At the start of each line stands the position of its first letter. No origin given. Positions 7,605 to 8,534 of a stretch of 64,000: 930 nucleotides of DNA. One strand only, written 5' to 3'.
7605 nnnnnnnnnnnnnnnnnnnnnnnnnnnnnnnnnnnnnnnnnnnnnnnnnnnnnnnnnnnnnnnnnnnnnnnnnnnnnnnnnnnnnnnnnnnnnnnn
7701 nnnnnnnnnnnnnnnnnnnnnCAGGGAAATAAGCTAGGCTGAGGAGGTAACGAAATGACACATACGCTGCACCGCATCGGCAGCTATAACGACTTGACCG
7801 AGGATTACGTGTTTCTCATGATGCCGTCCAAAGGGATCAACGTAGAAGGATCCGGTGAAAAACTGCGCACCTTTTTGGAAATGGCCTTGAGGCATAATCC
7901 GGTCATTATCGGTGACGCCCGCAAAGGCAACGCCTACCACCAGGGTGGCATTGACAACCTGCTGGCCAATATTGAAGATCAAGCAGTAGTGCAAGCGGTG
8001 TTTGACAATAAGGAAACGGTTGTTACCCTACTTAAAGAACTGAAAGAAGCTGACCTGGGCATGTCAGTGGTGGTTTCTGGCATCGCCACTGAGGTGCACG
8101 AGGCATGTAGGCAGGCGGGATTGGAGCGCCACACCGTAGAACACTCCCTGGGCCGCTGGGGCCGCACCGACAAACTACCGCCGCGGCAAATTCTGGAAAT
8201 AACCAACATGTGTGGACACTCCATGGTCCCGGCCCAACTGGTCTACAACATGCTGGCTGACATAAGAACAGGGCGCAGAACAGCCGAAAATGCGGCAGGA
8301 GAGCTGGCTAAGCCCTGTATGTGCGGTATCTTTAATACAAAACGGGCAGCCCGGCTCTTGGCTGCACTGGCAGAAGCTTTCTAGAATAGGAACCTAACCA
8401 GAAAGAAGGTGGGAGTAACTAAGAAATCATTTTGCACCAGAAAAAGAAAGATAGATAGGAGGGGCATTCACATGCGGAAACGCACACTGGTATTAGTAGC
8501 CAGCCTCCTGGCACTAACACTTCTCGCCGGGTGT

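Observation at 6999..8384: Uncharacterised two-gene module, copy 1: 2x[4Fe-4S] ferredoxin-fusion protein plus Cys-rich MTHTLHR protein, heading a TctCBA-FAH operon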

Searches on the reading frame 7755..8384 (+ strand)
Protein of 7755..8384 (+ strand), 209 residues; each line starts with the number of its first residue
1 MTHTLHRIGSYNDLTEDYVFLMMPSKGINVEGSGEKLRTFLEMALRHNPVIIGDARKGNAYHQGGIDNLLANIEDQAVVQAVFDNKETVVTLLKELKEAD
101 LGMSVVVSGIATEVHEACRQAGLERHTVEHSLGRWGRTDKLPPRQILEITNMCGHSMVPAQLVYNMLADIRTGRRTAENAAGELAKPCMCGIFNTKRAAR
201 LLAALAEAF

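Call 3: search_protein_families(library=pfam, proteins=[window:7755-8384:+], max_evalue=1)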
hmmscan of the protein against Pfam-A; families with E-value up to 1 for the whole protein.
window:7755-8384:+ (209 aa): 0 families

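Call 4: search_protein_families(library=ncbifam, proteins=[window:7755-8384:+], max_evalue=1)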
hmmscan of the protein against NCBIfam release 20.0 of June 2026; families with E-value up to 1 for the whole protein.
window:7755-8384:+ (209 aa): 1 family
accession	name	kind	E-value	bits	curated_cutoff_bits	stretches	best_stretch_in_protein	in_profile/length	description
TIGR01548.1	HAD-SF-IA-hyp1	hypoth_equivalog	0.0056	16.2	140.2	1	91-175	113-196/197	TIGR01548 family HAD-type hydrolase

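Call 7: search_solved_structures(query=window:7755-8384:+, max_evalue=10)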
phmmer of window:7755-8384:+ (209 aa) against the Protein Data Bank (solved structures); distinct sequences matched with E-value up to 10: 6.
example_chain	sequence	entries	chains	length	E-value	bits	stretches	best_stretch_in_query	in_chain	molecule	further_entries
6h5b_B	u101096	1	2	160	0.7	12.5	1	50-102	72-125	MglB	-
6izw_B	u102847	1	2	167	0.77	12.4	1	50-102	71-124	Gliding motility protein MglB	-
6hjm_A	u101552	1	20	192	0.97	12.1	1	50-101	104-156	MglB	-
7kw8_A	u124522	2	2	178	1.2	11.8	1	36-71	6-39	tRNA 2'-phosphotransferase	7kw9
9fch_A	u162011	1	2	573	1.3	11.7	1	77-105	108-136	Uncharacterized protein MG075 homolog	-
9gvg_P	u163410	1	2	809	2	11.1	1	77-105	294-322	Uncharacterized protein MG075 homolog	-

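Call 9: find_homologous_proteins(query=window:7755-8384:+)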
Query window:7755-8384:+ (209 aa): 1249 proteins with E <= 0.001 among 2581 candidates; the best 120 are listed.
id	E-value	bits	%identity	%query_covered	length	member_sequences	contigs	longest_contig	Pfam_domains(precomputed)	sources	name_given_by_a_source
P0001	1.3e-134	464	100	100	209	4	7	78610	-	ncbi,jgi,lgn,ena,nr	ncbi:MAG: hypothetical protein GX062_04910 [Firmicutes bacterium]|jgi:hypothetical protein|nr:hypoth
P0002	1.7e-114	398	86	94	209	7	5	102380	-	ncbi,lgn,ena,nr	ncbi:MAG: hypothetical protein PWQ41_231 [Bacillota bacterium]|nr:hypothetical protein [Bacillota ba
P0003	1.9e-112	391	84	94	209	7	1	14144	-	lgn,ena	-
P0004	3.2e-101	355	77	98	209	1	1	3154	-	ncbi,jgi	ncbi:MAG: hypothetical protein ACOYD5_12435 [Negativicutes bacterium]|jgi:hypothetical protein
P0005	4.4e-96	338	70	99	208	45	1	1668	-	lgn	-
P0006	2.7e-84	300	63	99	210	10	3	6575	-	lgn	-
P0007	4.8e-84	299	71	89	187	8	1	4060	-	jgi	-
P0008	1.6e-83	297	63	99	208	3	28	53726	-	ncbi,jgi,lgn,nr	ncbi:MAG: hypothetical protein PWQ67_2292 [Clostridia bacterium]|jgi:hypothetical protein|nr:hypothe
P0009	5.4e-83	295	63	99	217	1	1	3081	-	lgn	-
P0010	1.3e-79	284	63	99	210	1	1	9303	-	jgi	jgi:hypothetical protein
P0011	5.7e-79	282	63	99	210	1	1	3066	-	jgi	-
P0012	1.9e-78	280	61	98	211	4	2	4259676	-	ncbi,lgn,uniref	ncbi:hypothetical protein ABDB91_11085 [Desulfoscipio sp. XC116]|uniref:hypothetical protein n=1 Tax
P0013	4.6e-78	279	60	99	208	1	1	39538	-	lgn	-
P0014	8.2e-78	278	59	99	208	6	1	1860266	-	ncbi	ncbi:MAG: hypothetical protein AB9917_02310 [Negativicutes bacterium]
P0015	4.6e-77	276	60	99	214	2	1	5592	-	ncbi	-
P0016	9.0e-77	275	58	99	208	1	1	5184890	-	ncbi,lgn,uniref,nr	ncbi:hypothetical protein [Sporomusa termitida]|uniref:Uncharacterized protein n=1 Tax=Sporomusa ter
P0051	3.2e-74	267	57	98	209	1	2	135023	-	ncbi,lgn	ncbi:MAG: hypothetical protein ACOY9Y_03115 [Bacillota bacterium]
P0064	1.3e-73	265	58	99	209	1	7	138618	-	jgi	jgi:hypothetical protein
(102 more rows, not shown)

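Call 12: find_related_loci(query=window:7755-8384:+, collection=genome_contigs, flank=8000)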
Query window:7755-8384:+ (209 aa) in genome_contigs; peptide patterns used: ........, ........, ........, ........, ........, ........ (x = any residue, [..] = any of these).
82 stretches matched a pattern; 47 encode a relative of the query (tblastn E <= 1e-3); 47 distinct loci.
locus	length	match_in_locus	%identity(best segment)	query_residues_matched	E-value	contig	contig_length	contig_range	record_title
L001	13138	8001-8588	85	1-196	2e-115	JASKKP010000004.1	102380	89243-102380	MAG: Bacillota bacterium isolate DJKA57_NP-J24_bin.10 scaffold_5, whole genome shotgun sequence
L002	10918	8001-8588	82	1-196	2e-111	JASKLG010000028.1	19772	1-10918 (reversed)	MAG: Bacillota bacterium isolate DJKA70_ANT-KO_bin.42 scaffold_403, whole genome shotgun sequence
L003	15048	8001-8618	69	1-206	3e-103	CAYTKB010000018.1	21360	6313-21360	MAG TPA_asm: uncultured Acetomicrobium sp. isolate binchicken_co27_19 genome assembly, contig: NODE_4341_length_21360_co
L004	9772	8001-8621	63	1-207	1e-90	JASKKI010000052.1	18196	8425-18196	MAG: Clostridia bacterium isolate DJKA51_ANT-F21_bin.3 scaffold_490, whole genome shotgun sequence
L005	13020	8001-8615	62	1-205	8e-90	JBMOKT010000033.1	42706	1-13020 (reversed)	MAG: Bacillota bacterium isolate Betzabe_MAG005 MAG005_33, whole genome shotgun sequence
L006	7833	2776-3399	61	1-208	2e-89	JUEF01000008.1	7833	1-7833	MAG: Peptococcaceae bacterium BICA1-8 BICA1a_1008415, whole genome shotgun sequence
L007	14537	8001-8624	61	1-208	7e-89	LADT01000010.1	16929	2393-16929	MAG: Clostridiaceae bacterium BRH_c20a BRHa_1001612, whole genome shotgun sequence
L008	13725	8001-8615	61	1-205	6e-87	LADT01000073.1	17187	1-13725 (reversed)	MAG: Clostridiaceae bacterium BRH_c20a BRHa_1005754, whole genome shotgun sequence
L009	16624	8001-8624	59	1-208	4e-84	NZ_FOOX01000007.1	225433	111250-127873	Desulfotruncus arcticus DSM 17038, whole genome shotgun sequence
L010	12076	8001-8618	58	1-206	2e-83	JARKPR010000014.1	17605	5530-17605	MAG: Selenomonadales bacterium isolate D180_maxbin.015 k141_2186, whole genome shotgun sequence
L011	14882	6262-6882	60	1-207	5e-81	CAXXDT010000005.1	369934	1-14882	MAG: uncultured Syntrophobacter sp. isolate 77c4d0fe-ff47-49b2-b771-50e4a4e8458d genome assembly, contig: contig_5, whol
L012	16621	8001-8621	59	1-207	2e-80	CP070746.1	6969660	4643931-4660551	MAG: Desulfobacterales bacterium isolate bin36 chromosome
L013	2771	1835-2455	58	1-207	4e-81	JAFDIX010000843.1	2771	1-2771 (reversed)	MAG: Deltaproteobacteria bacterium isolate Meg22_24_Bin_103 Meg22_24_Bin_103_scaffold_244523, whole genome shotgun seque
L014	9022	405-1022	56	1-206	1e-79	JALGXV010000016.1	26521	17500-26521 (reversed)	MAG: Candidatus Hebobacteria bacterium isolate M3-38_Bin_440 M3-38_Bin_440_scaffold_6735, whole genome shotgun sequence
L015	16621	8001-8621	58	1-207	2e-79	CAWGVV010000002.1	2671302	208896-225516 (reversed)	MAG: uncultured delta proteobacterium isolate MFD02416.bin.1.4 genome assembly, contig: contig_35527, whole genome shotg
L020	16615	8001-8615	55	1-205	8e-77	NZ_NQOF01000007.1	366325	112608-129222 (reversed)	Blautia hominis strain KB1 KB1_contig7, whole genome shotgun sequence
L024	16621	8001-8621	57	1-206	5e-76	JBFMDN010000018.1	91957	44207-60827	MAG: Thermodesulfobacteriota bacterium isolate MAG220 MAG220_18, whole genome shotgun sequence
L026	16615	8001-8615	56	1-205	3e-75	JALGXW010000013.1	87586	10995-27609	MAG: Candidatus Hebobacterum abditum isolate M3-44_Bin_391 M3-44_Bin_391_scaffold_410, whole genome shotgun sequence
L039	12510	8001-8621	49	1-207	6e-69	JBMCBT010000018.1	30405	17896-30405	MAG: Halothermotrichaceae bacterium isolate C1M08_27 NODE_583_length_30405_cov_6.794069, whole genome shotgun sequence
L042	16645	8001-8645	49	1-205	2e-66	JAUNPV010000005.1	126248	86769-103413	MAG: Eubacteriales bacterium isolate S36M_St_45 NODE_59_length_126248_cov_546.953072, whole genome shotgun sequence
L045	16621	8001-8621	55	1-206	1e-72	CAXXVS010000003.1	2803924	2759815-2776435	MAG: Desulfobacterales bacterium isolate 5e2e11cb-0a29-41e5-9cec-673f41953d49 genome assembly, contig: contig_3, whole g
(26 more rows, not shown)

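Call 25: predict_structure(alignment_id=A1)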
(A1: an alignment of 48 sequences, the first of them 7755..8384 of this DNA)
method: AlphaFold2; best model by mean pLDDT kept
length: 209 residues; sequences in the alignment: 48
mean_pLDDT: 90.8   pTM: 0.87
mean pLDDT of the five models: 90.8, 89.6, 89.1, 89.0, 88.9
residues with pLDDT >= 90: 155; 70-90: 43; 50-70: 7; < 50: 4
segments of 3 or more residues with pLDDT < 50: 1-4
pLDDT, mean of each block of 10 residues (from residue 1): 64 92 92 97 98 91 94 95 97 97 92 93 78 78 92 85 97 98 91 94 93
secondary structure, 60 per line:
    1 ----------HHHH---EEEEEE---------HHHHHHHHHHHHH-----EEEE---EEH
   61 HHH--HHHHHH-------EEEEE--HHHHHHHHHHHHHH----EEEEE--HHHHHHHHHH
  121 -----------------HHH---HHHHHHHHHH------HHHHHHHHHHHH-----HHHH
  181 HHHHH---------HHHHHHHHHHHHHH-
elements in order: H11-14 E18-23 H33-45 E51-54 H60-63 H66-71 E79-83 H86-99 E104-108 H111-120 H144-153 H160-171 H177-185 H195-208

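Call 28: fold_search(model_id=the predicted structure, library=pdb)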
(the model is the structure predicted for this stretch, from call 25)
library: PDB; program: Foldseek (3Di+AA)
matches with E <= 10: 1015; with E <= 0.001: 0
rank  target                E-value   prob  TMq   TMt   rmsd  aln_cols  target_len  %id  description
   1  9gs9_H                6.1e-03  0.87  0.25  0.26  20.8       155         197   13  Tn7016 PseCAST QCascade (released 2024-10-16)
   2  6fxd_A                1.2e-02  0.99  0.32  0.47   6.4       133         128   12  Crystal structure of MupZ from Pseudomonas fluorescens (released 2019-03-06)
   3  9b46                  2.0e-02  0.60  0.29  0.11  17.6       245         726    7  Mycolicibacterium smegmatis MmpL5 structure (released 2024-10-02)
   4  2cz4_C                2.1e-02  0.99  0.27  0.55   5.4        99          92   14  Crystal structure of a putative PII-like signaling protein (TTHA0516) from Thermus thermophilus HB8 (released 2006-01-10)
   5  9syj_C                2.5e-02  0.57  0.29  0.10  18.6       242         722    7  Asymmetric hexameric MmpS4-MmpL4 complex from Mycobacterium tuberculosis with "short" coiled-coil domain (released 2026-01-28)
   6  6fxd_B                3.0e-02  0.97  0.32  0.49   6.3       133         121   11  Crystal structure of MupZ from Pseudomonas fluorescens (released 2019-03-06)
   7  9ilo_B                3.0e-02  0.91  0.27  0.41   8.3       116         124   12  Crystal structure of CTB10-M4 (released 2025-05-14)
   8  9mx0_A                3.0e-02  0.60  0.31  0.11  17.3       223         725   10  Cluster of bipartite complex of MmpL5-AcpM from Mycolicibacterium smegmatis (released 2025-07-30)
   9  5jk6_B                3.0e-02  0.41  0.26  0.15  19.5       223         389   13  Phenylalanine hydroxylase from dictyostelium - apo form (released 2017-04-26)
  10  1rjj_MODEL_1_A        3.4e-02  0.66  0.24  0.38   9.0       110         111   14  Solution structure of a homodimeric hypothetical protein, At5g22580, a structural genomics target from Arabido (released 2003-12-09)
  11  5jk8_A                3.4e-02  0.44  0.26  0.15  16.9       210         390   14  Phenylalanine hydroxylase from dictyostelium - BH2, norleucine complex (released 2017-05-03)
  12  5d4n_C                4.0e-02  0.90  0.25  0.46   7.4       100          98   16  Structure of CPII bound to ADP, AMP and acetate, from Thiomonas intermedia K12 (released 2016-09-28)
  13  5jk5_B                4.3e-02  0.47  0.27  0.16  19.5       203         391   14  Phenylalanine hydroxylase from dictyostelium - BH2 complex (released 2017-04-26)
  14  2ril                  4.8e-02  0.96  0.27  0.53   6.5        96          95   11  Crystal structure of a putative monooxygenase (YP_001095275.1) from Shewanella loihica PV-4 at 1.26 A resolution (released 2007-10-23)
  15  5d4n_A                5.0e-02  0.94  0.28  0.50   7.5       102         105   13  Structure of CPII bound to ADP, AMP and acetate, from Thiomonas intermedia K12 (released 2016-09-28)
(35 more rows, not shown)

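Call 36: find_encoding_contigs(protein=window:7755-8384:+, flank=10000, max_places=3)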
Protein window:7755-8384:+ (209 aa): 13 contigs read that carry it; 3 places shown.
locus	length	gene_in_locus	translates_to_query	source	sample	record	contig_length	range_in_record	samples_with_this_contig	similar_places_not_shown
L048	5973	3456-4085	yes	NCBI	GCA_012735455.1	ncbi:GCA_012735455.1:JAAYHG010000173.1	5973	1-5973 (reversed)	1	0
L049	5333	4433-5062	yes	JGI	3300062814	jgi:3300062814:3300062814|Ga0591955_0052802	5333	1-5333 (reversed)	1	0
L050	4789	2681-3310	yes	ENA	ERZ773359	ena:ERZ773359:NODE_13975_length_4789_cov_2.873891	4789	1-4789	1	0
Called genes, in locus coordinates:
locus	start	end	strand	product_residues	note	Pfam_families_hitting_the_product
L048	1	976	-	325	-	PF03169:OPT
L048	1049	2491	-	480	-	PF00899:ThiF, PF13579:Glyco_trans_4_4 (faint), PF03205:MobB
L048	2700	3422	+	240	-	PF00037:Fer4, PF12797:Fer4_2 (faint), PF12837:Fer4_6 (weak), PF12838:Fer4_7, PF13187:Fer4_9 (weak), PF13237:Fer4_10 (weak), PF13484:Fer4_16 (faint), PF14697:Fer4_21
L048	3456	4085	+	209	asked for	-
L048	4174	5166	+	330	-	PF03401:TctC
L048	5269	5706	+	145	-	PF07331:TctB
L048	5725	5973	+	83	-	PF01970:TctA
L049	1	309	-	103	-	?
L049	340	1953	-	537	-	PF03169:OPT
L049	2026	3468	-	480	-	PF00899:ThiF, PF03205:MobB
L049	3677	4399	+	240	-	PF00037:Fer4, PF12797:Fer4_2 (faint), PF12837:Fer4_6 (weak), PF12838:Fer4_7, PF13187:Fer4_9 (weak), PF13237:Fer4_10 (weak), PF13484:Fer4_16 (faint), PF14697:Fer4_21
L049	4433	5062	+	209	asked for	-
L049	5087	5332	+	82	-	?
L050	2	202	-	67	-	?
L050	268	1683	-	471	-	PF00899:ThiF, PF13579:Glyco_trans_4_4 (faint), PF03205:MobB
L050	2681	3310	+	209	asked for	-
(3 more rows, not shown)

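Call 37: find_encoding_contigs(protein=P0016, flank=10000, max_places=2)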
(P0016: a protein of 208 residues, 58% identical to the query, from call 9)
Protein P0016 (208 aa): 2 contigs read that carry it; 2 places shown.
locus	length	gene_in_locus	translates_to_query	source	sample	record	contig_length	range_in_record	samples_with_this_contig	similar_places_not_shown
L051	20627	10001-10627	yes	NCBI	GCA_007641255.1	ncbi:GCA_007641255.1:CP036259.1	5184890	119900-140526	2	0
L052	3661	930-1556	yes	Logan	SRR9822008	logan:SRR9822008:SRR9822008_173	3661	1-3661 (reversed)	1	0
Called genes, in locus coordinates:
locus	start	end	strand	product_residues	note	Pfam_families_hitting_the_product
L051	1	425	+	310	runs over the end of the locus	PF00535:Glycos_transf_2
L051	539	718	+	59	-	-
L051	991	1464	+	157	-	PF03061:4HBT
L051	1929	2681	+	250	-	PF00142:Fer4_NifH (faint), PF01656:CbiA, PF01935:DUF87 (faint), PF02374:ArsA_ATPase (weak), PF10609:ParA (faint), PF13614:AAA_31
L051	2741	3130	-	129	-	-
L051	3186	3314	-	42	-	-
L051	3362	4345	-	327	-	PF04166:PdxA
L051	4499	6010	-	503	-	PF01970:TctA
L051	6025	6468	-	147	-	PF07331:TctB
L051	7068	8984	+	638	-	PF06506:PrpR_N, PF00989:PAS (weak), PF00158:Sigma54_activat, PF14532:Sigma54_activ_2, PF07724:AAA_2 (weak), PF07728:AAA_5, PF25601:AAA_lid_14, PF02954:HTH_8, +2 more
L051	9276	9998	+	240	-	PF00037:Fer4 (weak), PF12797:Fer4_2 (faint), PF12837:Fer4_6 (faint), PF12838:Fer4_7 (weak), PF13183:Fer4_8 (faint), PF13187:Fer4_9 (faint), PF13237:Fer4_10 (weak), PF14697:Fer4_21, +1 more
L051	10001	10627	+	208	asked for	-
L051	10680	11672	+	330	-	PF03401:TctC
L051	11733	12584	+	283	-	PF02548:Pantoate_transf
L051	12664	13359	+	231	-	PF03741:TerC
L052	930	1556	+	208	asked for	-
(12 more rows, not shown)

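Call 38: find_encoding_contigs(protein=P0012, flank=10000, max_places=2)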
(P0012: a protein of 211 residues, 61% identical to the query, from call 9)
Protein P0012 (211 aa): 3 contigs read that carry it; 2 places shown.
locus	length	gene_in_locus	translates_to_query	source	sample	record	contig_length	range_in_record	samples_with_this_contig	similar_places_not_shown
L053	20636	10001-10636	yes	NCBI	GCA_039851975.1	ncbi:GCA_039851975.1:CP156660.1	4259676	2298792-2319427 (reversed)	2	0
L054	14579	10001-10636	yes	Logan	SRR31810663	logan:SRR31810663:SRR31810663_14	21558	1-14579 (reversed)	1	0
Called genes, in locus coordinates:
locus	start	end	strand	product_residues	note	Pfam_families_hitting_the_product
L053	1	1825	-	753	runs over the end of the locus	PF07494:Reg_prop (faint)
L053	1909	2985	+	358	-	-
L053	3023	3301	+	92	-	-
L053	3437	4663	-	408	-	PF04165:DUF401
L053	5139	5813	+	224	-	PF00392:GntR, PF07729:FCD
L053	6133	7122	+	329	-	PF03401:TctC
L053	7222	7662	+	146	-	PF07331:TctB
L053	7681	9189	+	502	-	PF01970:TctA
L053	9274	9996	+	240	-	PF00037:Fer4 (weak), PF12797:Fer4_2 (faint), PF12838:Fer4_7 (weak), PF13183:Fer4_8 (faint), PF13187:Fer4_9 (weak), PF13237:Fer4_10 (weak), PF13484:Fer4_16 (faint), PF14697:Fer4_21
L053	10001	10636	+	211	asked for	-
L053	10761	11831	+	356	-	PF05145:AbrB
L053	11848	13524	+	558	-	PF00920:ILVD_EDD_N, PF24877:ILV_EDD_C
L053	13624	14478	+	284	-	PF02548:Pantoate_transf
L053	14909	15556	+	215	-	PF02589:LUD_dom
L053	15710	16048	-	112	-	PF05016:ParE_toxin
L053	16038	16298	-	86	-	PF02604:PhdYeFM_antitox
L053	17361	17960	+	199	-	PF04542:Sigma70_r2, PF08281:Sigma70_r4_2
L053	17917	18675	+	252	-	PF14285:DUF4367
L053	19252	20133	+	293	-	PF07833:Cu_amine_oxidN1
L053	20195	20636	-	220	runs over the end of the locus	-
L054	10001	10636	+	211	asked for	-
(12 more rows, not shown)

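Call 50: search_protein_representatives(alignment_id=A1)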
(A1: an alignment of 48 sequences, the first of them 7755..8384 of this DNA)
Query: 48 sequences, 209 profile positions. Proteins with E-value up to 0.001 (for the whole library): 856; up to 1e-10: 545; up to 1e-30: 243. The best 150 are listed.
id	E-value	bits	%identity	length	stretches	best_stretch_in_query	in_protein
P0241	1.5e-99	348.3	-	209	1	1-206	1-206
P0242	5.4e-82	290.9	-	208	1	1-207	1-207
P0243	3.0e-76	272.2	-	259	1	1-156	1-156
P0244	3.3e-73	262.2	-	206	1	1-204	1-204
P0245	1.1e-72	260.5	-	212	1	1-208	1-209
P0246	1.1e-70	253.9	-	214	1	1-207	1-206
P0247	2.6e-70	252.7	-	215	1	1-205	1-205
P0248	1.9e-69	249.9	-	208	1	1-208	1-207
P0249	2.9e-69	249.3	-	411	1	1-206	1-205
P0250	5.2e-69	248.5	-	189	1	1-144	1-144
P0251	9.2e-69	247.7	-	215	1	1-205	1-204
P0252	3.5e-68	245.8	-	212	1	1-205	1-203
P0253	6.0e-68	245.0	-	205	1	1-204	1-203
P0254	1.1e-67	244.2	-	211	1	1-208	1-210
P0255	1.1e-67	244.2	-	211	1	1-208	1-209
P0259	3.7e-66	239.2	-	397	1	1-207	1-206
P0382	3.4e-44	167.4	-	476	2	82-207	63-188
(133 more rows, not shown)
